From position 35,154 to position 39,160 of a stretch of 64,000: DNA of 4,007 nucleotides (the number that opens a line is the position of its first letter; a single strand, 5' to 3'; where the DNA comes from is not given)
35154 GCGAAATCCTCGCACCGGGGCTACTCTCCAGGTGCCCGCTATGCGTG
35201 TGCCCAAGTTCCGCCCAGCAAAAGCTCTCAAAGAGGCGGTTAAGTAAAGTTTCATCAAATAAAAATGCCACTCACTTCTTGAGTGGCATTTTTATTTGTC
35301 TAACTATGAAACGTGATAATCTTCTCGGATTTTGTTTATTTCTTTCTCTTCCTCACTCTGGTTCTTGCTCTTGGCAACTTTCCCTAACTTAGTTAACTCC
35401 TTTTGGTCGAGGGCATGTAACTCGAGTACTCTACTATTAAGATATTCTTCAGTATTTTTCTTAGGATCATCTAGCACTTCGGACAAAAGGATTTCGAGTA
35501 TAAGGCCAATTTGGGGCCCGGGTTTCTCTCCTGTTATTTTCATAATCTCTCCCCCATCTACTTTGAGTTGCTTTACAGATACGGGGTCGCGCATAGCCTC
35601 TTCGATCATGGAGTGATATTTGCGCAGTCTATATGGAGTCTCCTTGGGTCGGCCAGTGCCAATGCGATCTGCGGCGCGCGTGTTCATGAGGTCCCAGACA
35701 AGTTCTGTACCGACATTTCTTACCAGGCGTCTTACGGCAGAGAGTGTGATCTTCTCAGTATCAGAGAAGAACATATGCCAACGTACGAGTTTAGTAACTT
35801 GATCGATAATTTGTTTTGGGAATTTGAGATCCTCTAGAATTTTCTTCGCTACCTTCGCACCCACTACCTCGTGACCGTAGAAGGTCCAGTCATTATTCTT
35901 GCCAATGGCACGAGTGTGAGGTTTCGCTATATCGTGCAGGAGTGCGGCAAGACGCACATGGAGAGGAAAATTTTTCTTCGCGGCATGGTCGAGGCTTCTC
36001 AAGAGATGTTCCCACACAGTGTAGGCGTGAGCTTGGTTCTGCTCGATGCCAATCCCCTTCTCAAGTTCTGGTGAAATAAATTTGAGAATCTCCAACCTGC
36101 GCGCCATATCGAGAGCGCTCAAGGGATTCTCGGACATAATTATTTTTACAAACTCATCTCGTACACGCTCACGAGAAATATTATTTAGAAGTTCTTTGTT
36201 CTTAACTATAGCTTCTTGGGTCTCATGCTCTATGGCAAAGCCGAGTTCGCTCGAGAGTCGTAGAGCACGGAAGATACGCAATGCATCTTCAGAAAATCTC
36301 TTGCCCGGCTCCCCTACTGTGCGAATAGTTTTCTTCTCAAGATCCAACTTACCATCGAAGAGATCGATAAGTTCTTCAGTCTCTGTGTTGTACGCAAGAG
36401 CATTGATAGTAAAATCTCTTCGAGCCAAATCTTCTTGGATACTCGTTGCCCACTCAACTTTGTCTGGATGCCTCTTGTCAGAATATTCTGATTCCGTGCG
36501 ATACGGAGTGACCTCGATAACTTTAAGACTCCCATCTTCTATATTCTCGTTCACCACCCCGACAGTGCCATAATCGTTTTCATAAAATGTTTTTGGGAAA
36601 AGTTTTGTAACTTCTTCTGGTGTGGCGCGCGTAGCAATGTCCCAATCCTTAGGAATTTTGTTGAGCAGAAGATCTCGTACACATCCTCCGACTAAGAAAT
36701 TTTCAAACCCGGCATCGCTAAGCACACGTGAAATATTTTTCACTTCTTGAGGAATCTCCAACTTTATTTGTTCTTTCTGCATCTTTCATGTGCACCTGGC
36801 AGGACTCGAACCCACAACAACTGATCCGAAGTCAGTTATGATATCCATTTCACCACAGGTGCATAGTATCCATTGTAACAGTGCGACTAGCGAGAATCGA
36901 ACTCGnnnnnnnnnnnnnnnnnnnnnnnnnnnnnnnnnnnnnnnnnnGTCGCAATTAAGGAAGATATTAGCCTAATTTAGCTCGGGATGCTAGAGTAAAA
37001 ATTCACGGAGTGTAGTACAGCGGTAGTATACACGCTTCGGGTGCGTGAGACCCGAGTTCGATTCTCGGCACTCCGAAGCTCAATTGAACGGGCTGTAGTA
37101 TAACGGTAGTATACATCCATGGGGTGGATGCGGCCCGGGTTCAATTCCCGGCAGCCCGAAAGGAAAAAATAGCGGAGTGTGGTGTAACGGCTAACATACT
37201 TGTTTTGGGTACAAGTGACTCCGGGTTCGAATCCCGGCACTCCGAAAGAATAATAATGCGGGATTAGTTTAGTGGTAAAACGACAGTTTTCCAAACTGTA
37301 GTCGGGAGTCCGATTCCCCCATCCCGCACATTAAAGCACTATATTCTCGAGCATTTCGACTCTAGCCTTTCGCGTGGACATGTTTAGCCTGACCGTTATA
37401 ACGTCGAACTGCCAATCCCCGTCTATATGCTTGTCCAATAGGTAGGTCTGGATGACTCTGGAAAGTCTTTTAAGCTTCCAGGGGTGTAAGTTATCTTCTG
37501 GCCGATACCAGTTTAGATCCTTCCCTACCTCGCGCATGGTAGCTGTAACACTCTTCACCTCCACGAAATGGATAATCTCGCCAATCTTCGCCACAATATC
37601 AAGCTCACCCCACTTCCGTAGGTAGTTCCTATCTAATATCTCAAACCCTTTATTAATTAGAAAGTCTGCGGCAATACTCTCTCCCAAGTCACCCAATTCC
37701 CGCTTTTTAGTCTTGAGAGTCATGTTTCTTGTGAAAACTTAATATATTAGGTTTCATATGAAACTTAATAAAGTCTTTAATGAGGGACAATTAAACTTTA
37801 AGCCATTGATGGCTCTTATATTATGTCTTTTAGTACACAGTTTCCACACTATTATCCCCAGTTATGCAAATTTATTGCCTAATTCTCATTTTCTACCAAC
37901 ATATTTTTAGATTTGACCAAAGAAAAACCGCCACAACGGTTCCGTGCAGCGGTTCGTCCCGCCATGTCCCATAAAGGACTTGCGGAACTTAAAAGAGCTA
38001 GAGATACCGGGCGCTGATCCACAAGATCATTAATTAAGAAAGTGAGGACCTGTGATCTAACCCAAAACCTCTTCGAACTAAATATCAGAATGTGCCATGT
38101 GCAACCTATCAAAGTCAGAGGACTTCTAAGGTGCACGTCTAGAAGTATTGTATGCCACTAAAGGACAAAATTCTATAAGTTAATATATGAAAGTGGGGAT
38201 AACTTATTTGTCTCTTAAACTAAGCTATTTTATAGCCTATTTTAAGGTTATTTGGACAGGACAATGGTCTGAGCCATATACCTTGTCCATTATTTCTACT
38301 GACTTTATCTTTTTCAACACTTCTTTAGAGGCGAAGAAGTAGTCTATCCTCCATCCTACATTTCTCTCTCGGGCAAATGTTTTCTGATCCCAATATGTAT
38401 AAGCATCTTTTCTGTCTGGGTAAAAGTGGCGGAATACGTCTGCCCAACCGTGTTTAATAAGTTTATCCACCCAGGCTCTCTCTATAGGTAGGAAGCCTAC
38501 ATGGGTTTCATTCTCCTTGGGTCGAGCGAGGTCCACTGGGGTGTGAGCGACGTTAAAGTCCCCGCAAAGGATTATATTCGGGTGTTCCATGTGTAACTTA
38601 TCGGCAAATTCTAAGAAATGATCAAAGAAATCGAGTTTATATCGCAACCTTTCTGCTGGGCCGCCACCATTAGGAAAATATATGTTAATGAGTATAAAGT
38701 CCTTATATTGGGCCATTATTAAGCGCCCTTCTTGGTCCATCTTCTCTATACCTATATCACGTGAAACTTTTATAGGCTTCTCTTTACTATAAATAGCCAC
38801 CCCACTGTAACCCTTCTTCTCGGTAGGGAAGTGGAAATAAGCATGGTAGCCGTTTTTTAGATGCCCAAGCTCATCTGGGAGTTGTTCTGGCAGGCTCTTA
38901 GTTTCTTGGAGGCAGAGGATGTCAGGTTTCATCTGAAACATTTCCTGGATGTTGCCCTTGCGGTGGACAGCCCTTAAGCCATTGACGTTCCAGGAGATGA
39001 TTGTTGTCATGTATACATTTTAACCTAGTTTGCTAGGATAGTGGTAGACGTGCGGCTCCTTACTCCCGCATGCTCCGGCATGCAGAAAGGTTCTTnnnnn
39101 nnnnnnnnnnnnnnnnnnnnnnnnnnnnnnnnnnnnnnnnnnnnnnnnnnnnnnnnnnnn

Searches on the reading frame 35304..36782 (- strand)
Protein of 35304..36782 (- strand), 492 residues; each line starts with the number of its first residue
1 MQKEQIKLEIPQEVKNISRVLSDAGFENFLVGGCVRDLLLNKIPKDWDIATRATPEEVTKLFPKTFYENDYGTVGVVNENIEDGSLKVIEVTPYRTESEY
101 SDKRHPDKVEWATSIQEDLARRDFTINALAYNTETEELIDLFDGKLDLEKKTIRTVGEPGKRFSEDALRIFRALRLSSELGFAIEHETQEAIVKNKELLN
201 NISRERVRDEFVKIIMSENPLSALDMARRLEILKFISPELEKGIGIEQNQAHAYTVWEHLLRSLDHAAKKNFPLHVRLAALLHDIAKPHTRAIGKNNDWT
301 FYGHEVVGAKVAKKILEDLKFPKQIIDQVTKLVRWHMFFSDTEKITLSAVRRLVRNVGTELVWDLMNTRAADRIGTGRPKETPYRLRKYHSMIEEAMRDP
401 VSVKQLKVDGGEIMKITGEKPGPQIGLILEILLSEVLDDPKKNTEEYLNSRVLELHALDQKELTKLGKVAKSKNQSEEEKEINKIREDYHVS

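Call 67: search_protein_families(library=pfam, proteins=[window:35304-36782:-], max_evalue=0.001)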
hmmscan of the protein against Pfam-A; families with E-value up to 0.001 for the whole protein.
window:35304-36782:- (492 aa): 4 families
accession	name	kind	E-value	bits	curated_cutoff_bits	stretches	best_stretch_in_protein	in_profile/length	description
PF01743.26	PolyA_pol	-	3.5e-37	128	23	1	29-154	2-126/126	Poly A polymerase head domain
PF12627.12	PolyA_pol_RNAbd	-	7.9e-19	67.6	22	1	181-241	1-61/64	Probable RNA and SrmB- binding site of polymerase A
PF01966.28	HD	-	6e-13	49.5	22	1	256-348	8-103/116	HD domain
PF13735.12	tRNA_NucTran2_2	-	4.6e-10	40.1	27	1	310-449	22-146/149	tRNA nucleotidyltransferase domain 2 putative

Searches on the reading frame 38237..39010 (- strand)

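Call 67: search_protein_families(library=pfam, proteins=[window:38237-39010:-], max_evalue=0.001)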
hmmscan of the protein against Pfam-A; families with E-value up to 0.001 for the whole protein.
window:38237-39010:- (257 aa): 2 families
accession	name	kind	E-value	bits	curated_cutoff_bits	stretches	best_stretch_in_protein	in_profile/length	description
PF03372.29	Exo_endo_phos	-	5e-34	118.3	24.5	1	5-249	1-225/225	Endonuclease/Exonuclease/phosphatase family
PF14529.12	Exo_endo_phos_2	-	6.8e-05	23.2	27.4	0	107-157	3-44/117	Endonuclease-reverse transcriptase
